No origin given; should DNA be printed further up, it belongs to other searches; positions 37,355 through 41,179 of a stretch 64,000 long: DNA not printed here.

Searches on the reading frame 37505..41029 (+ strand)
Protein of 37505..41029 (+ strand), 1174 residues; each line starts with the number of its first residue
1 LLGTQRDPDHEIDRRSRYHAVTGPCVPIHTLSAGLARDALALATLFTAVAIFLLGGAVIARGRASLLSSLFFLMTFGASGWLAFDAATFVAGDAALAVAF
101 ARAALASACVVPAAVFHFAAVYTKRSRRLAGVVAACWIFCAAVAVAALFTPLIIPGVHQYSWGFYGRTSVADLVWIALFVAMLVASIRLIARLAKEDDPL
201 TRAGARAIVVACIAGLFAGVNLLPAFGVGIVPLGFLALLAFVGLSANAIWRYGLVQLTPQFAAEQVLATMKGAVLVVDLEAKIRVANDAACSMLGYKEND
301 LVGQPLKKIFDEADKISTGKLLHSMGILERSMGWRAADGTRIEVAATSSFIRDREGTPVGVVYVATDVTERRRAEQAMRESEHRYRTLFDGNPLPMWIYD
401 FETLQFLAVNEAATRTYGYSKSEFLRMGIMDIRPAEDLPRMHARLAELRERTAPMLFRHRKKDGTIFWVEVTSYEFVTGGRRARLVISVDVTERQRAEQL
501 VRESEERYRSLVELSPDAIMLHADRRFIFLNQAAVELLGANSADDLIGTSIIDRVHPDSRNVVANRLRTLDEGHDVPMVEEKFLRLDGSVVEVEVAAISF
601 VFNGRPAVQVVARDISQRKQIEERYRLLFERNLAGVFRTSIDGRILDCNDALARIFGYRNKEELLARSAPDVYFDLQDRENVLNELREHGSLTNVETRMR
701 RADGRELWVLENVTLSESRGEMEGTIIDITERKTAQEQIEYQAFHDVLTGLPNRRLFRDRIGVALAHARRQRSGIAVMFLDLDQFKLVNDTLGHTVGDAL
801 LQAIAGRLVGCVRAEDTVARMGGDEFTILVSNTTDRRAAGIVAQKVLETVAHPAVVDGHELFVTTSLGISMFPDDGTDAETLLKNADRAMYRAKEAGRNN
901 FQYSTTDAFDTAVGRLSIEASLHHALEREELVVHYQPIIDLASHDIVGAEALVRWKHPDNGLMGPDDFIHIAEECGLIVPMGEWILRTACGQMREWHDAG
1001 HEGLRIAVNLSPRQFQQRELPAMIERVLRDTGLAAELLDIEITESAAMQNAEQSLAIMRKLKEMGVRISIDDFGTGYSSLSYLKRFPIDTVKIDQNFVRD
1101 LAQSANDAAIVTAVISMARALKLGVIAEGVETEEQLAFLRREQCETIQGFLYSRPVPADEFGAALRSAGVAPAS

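Call 76: search_protein_families(library=pfam, proteins=[window:37505-41029:+], max_evalue=0.001)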
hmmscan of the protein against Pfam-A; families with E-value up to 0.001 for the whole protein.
window:37505-41029:+ (1174 aa): 10 families
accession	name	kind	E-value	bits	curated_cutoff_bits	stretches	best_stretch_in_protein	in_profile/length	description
PF00563.25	EAL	-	1.5e-78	263.8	31.3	1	921-1155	3-236/236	EAL domain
PF00990.26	GGDEF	-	1.2e-51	175.1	23.8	1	743-900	1-161/161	Diguanylate cyclase, GGDEF domain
PF13426.13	PAS_9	-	3.7e-47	159.3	27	4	274-370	4-103/103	PAS domain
PF00989.32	PAS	-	2.1e-44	150.6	22.6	4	506-615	1-113/113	PAS fold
PF13188.13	PAS_8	-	3.3e-35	119.2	21.8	4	506-560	1-55/65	PAS domain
PF08447.18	PAS_3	-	5.3e-26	91.1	25.6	3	407-473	2-72/89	PAS fold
PF08448.16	PAS_4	-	5.1e-21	75.4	23.1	2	272-373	6-110/110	PAS fold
PF16927.11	HisKA_7TM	-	8.9e-11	42.5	28.6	1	45-259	3-224/224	N-terminal 7TM region of histidine kinase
PF12860.13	PAS_7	-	1.2e-07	32.3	27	1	267-376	1-115/115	PAS fold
PF24820.1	Diguanyl_cycl_sensor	-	0.00011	22.5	28.1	0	268-316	3-51/109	Diguanylate cyclase-like sensor domain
